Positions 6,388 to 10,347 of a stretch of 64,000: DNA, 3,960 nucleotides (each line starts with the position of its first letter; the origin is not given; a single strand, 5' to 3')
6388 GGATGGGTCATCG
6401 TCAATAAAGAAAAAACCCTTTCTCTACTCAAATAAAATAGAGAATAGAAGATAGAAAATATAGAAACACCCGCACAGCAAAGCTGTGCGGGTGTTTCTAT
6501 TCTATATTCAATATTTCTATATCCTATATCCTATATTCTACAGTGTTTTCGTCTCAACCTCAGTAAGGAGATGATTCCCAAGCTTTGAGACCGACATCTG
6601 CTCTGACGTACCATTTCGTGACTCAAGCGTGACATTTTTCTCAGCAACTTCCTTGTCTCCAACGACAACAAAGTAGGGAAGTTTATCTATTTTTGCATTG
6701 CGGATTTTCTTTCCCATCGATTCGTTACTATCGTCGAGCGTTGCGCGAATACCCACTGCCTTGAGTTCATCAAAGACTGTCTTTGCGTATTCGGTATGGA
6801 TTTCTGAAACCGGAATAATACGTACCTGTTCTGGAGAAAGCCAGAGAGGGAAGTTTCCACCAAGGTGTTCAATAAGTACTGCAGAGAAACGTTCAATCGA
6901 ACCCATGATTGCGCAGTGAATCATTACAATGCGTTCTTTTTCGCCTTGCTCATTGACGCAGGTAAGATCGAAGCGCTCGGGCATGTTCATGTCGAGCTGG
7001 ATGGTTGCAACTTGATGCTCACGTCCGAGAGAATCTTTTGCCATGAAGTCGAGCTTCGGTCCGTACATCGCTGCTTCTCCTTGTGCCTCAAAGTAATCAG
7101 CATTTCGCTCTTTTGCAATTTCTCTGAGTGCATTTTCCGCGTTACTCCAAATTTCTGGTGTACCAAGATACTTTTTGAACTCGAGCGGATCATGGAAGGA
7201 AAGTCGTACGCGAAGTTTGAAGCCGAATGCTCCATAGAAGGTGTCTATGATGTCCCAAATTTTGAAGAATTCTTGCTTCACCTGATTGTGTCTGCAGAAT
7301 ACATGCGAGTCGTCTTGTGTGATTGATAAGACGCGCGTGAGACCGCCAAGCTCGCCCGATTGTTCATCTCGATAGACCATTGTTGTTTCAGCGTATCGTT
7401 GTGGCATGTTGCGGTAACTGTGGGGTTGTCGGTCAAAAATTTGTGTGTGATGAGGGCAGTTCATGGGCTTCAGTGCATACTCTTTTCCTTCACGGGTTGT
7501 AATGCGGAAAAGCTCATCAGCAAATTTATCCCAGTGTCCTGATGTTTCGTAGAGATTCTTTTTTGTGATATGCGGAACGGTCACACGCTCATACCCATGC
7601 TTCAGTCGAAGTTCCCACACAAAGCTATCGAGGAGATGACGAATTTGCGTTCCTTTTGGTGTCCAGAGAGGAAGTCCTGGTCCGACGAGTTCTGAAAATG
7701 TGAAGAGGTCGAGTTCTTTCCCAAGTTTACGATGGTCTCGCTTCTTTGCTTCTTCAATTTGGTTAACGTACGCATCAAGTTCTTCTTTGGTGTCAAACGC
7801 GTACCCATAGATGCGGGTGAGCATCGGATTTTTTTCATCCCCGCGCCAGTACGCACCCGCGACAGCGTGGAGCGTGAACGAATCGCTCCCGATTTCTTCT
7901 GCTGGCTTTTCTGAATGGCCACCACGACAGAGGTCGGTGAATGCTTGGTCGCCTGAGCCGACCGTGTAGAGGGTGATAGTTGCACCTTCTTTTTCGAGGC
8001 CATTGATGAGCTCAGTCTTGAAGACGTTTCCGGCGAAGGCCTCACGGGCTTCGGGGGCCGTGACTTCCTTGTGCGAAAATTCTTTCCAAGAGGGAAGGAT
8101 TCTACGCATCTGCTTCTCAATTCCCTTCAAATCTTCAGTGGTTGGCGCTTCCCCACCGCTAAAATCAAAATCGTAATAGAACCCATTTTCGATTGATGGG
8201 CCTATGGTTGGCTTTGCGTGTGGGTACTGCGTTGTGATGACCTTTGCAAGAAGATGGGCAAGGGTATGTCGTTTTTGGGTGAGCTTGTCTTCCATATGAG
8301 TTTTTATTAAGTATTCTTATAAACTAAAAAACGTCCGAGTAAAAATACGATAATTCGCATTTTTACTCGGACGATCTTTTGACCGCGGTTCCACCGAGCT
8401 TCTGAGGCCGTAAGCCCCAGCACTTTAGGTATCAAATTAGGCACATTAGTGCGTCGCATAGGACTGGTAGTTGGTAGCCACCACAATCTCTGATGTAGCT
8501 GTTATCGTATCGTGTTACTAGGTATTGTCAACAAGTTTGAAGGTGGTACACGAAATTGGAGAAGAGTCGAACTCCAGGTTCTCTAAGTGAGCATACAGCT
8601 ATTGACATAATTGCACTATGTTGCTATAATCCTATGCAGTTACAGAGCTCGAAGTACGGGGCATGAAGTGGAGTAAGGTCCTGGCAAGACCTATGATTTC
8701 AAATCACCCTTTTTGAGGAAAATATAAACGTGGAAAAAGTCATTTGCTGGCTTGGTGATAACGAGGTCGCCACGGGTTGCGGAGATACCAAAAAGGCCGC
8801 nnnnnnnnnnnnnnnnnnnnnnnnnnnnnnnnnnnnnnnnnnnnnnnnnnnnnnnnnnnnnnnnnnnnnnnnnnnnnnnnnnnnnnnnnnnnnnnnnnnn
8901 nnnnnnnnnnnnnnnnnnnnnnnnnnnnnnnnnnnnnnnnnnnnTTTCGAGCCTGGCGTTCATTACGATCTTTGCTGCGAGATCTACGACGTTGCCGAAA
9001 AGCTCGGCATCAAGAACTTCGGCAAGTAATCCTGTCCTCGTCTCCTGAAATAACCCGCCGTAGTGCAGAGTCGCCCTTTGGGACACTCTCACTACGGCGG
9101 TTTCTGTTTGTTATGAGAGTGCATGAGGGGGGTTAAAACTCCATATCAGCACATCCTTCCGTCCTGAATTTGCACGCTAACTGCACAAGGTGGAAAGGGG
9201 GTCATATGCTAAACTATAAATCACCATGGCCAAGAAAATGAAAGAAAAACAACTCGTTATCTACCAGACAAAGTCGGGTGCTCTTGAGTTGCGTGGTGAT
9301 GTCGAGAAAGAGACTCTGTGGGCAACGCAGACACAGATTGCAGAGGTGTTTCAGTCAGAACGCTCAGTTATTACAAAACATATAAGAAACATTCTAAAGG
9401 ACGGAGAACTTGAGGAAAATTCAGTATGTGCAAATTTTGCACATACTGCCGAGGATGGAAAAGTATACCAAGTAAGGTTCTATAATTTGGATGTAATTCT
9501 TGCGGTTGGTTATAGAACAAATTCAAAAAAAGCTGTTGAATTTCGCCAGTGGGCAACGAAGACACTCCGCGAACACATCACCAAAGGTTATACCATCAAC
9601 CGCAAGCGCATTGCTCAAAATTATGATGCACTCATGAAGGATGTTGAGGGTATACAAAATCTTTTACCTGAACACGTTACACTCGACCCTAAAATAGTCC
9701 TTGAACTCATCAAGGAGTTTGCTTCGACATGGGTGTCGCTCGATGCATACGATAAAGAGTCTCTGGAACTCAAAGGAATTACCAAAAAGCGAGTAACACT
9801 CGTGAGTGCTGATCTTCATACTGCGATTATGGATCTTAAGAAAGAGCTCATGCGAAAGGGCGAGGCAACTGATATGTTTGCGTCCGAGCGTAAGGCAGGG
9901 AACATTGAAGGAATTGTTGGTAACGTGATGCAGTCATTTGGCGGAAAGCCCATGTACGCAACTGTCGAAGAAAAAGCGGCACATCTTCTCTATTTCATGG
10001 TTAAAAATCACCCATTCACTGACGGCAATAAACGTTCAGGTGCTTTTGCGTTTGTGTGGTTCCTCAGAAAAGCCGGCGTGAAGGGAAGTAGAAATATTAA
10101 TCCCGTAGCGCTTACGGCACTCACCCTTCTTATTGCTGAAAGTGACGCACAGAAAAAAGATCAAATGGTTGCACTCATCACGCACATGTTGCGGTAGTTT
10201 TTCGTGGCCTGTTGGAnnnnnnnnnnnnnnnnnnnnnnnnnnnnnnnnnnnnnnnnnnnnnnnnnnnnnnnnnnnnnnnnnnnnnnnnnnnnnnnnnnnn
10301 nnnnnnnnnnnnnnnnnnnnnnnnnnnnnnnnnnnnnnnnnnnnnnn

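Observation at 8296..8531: Candidate T-box riboswitch controlling thrS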

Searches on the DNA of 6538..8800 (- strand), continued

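Call 51: search_with_rna_model(model_id=R1, sources=[L034, L078, L031, L024, L048, L019, L013], max_evalue=1, show_alignments=7)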
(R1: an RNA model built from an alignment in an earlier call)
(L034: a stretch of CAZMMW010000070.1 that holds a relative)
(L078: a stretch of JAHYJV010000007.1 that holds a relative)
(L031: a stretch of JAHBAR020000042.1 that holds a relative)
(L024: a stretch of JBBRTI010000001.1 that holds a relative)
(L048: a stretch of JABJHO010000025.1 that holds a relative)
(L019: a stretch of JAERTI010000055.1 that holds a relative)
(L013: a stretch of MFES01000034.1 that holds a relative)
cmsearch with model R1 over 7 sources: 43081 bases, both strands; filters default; matches with E-value up to 1: 7.
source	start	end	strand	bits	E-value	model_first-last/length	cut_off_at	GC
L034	93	262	+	39.8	3.6e-08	1-135/135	no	0.49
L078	2342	2421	+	33.6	1.1e-06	1-135/135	no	0.44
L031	2372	2474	+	31.4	3.8e-06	1-135/135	no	0.5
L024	2337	2432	+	28.8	1.5e-05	1-135/135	no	0.65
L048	2320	2436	+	23.1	0.00038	1-135/135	no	0.38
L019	2354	2452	+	17.5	0.0081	1-135/135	no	0.54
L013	2331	2429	+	16.6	0.014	1-135/135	no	0.45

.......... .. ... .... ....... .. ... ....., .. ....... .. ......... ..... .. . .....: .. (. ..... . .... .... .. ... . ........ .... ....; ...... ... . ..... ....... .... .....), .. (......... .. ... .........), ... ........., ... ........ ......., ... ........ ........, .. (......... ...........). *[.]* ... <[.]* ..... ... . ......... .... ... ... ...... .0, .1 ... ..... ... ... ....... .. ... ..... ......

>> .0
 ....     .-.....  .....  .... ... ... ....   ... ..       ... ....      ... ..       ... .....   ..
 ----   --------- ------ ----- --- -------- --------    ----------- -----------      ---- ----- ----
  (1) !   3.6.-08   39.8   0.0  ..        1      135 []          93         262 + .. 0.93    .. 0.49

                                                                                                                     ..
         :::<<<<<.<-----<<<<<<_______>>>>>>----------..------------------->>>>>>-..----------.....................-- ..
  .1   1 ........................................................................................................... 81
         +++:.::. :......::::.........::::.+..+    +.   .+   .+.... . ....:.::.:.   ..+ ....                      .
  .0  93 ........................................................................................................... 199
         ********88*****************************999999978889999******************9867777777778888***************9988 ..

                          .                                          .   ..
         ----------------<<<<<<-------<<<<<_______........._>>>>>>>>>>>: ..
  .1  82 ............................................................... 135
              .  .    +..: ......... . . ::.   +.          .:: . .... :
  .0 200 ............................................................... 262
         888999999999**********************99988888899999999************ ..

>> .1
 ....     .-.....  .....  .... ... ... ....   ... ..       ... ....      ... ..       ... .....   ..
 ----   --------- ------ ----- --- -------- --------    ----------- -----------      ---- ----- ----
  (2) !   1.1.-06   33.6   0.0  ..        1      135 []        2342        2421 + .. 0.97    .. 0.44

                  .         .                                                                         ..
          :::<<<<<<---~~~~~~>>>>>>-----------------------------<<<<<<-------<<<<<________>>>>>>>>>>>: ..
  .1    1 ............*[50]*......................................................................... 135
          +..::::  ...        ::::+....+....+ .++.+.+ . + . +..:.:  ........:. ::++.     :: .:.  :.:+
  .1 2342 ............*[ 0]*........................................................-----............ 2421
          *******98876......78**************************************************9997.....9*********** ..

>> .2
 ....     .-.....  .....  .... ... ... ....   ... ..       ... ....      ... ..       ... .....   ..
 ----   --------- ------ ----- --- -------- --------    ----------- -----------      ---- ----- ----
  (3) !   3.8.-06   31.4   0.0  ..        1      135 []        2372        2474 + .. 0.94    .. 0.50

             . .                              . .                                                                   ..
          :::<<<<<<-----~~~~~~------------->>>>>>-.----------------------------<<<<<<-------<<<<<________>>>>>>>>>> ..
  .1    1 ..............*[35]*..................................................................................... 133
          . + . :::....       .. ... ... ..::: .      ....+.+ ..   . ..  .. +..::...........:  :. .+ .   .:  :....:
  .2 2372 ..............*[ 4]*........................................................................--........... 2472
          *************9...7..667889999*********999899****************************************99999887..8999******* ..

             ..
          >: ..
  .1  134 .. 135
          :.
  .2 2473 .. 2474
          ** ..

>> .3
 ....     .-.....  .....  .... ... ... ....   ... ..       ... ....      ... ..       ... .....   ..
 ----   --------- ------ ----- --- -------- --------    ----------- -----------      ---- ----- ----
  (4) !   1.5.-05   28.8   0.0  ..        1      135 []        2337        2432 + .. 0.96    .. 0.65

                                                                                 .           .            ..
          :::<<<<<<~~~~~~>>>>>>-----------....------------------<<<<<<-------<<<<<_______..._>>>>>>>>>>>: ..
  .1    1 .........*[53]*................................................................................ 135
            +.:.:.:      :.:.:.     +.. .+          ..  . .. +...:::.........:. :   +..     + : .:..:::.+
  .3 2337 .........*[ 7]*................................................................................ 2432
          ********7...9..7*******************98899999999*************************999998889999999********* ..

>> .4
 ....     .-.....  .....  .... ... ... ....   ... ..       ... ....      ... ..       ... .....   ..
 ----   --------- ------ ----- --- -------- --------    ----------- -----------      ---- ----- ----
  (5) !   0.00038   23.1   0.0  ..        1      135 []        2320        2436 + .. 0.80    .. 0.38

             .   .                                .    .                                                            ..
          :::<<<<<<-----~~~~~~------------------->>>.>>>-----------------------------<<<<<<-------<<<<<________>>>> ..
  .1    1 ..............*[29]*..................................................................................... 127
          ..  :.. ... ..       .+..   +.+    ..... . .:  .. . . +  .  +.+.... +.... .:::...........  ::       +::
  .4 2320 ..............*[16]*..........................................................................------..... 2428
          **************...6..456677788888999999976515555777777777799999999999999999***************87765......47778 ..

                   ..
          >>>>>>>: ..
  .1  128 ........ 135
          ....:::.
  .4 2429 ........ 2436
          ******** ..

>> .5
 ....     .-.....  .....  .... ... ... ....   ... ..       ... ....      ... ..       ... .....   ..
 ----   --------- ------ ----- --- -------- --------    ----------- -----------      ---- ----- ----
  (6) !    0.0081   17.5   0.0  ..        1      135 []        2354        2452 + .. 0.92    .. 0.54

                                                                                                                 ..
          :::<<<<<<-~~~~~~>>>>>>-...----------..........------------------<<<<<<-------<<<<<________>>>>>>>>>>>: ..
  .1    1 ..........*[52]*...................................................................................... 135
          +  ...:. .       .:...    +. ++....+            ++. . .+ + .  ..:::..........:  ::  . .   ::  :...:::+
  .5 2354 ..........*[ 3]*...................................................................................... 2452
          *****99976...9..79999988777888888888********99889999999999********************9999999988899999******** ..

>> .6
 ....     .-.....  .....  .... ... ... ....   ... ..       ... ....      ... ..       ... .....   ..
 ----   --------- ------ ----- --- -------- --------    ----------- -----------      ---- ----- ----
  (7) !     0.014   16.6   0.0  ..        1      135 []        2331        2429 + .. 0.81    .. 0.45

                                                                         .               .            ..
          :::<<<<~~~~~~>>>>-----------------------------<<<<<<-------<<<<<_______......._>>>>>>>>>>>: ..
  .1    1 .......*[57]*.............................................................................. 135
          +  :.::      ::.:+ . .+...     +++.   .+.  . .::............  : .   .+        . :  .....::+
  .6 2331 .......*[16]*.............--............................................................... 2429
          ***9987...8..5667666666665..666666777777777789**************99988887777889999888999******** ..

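Call 52: search_rna_families(sources=[L001, L002, L018, L033, L042, L054, L080, L013, L024, L031], threshold=evalue, max_evalue=0.01)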
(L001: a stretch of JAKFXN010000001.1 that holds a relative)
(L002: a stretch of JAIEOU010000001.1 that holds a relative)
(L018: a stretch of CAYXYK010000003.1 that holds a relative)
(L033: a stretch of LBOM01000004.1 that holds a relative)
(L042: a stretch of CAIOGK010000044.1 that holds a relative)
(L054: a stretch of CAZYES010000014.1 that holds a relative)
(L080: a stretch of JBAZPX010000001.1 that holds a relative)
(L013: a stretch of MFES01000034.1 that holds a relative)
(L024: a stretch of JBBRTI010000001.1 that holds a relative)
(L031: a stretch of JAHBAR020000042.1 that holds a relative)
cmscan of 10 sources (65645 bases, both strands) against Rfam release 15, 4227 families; matches with E-value up to 0.01: 3.
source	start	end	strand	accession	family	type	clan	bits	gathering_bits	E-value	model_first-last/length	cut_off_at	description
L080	1639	1869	+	RF00230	T-box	Cis-reg; leader;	-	45.8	93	7e-07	1-219/219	no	T-box leader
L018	2357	2418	+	RF00230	T-box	Cis-reg; leader;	-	36.8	93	0.00015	156-216/219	no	T-box leader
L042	595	739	+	RF00230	T-box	Cis-reg; leader;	-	36.1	93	0.00023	1-219/219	no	T-box leader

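Call 63: search_with_rna_model(model_id=R1, sources=[L081, L089, L091, L095, L098, L101, L102, L117, L118, L128, L133, L141, L142, L154, L162, L164, L165, L172, L175, L179, L192, L195, L196, L198, L199], max_evalue=1)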
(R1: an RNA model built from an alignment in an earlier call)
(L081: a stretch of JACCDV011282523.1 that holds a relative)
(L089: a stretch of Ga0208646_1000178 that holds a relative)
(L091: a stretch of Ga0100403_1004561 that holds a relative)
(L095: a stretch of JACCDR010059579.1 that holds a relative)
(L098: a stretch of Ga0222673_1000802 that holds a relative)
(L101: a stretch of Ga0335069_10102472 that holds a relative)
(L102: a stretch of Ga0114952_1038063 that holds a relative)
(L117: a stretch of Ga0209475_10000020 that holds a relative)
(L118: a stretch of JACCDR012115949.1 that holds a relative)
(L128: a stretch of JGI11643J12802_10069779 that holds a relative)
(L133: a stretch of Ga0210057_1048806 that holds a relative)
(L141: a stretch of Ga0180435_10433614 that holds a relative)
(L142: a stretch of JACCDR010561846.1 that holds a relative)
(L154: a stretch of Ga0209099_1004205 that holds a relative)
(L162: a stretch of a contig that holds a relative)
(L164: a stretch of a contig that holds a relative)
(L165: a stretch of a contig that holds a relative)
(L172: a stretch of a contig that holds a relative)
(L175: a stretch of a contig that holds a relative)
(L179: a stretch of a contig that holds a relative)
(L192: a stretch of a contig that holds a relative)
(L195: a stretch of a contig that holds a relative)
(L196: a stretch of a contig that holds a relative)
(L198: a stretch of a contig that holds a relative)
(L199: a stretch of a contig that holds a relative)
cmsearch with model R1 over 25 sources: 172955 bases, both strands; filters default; matches with E-value up to 1: 25.
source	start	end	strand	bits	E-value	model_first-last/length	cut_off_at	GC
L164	497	635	-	106.3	1.4e-23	1-135/135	no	0.43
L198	778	899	-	98.7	9.7e-22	1-135/135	no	0.37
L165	1813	1938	+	98.5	1.1e-21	1-135/135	no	0.37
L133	2570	2700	+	98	1.4e-21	1-135/135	no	0.54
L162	11559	11680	-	95.3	6.3e-21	1-135/135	no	0.43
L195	2093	2245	-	94.6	9.1e-21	1-135/135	no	0.61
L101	600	731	+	93.8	1.5e-20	1-135/135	no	0.58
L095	6197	6331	+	93.6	1.6e-20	1-135/135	no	0.56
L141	203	334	-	93.3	1.9e-20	1-135/135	no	0.49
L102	1092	1239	-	92.2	3.5e-20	1-135/135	no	0.46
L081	7957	8102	-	92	3.9e-20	1-135/135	no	0.51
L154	8861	8985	-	89.6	1.5e-19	1-135/135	no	0.42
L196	12186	12305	-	88.7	2.4e-19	1-135/135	no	0.52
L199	10265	10388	+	88.7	2.4e-19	1-135/135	no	0.4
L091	127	240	+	88.1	3.3e-19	1-135/135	no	0.45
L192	1915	2041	+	87.2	5.6e-19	1-135/135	no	0.56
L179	2042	2172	-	87.1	6e-19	1-135/135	no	0.46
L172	1901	2024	+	86.3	9.2e-19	1-135/135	no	0.56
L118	2848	2969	+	83.8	3.8e-18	1-135/135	no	0.52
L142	5276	5414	+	83.3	4.8e-18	1-135/135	no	0.65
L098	4583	4719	+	80.8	1.9e-17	1-135/135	no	0.5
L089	9113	9249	-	80.6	2.2e-17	1-135/135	no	0.5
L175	1942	2091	-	79.9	3.2e-17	1-135/135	no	0.57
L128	189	316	-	79.4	4.3e-17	1-135/135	no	0.62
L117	1256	1440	-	69.8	8.5e-15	1-135/135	no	0.5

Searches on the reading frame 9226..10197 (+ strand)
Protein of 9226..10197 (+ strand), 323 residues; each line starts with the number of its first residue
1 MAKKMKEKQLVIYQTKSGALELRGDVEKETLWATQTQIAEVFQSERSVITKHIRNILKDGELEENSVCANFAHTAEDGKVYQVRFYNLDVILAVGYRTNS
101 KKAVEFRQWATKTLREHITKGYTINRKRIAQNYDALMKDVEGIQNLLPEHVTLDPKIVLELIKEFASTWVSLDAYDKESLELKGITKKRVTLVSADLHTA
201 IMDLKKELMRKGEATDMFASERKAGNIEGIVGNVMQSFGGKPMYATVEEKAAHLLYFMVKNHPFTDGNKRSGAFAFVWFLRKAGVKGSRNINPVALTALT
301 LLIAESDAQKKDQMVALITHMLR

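Call 5: search_protein_families(library=pfam, proteins=[window:9226-10197:+])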
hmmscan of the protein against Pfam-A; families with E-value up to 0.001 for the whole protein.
window:9226-10197:+ (323 aa): 2 families
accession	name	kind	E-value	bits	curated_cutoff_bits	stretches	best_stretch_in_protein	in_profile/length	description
PF13310.11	Virulence_RhuM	-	3.6e-22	79.3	33.7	1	66-132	1-70/252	Virulence protein RhuM family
PF02661.23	Fic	-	6.7e-12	46.5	24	1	201-280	7-93/93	Fic/DOC family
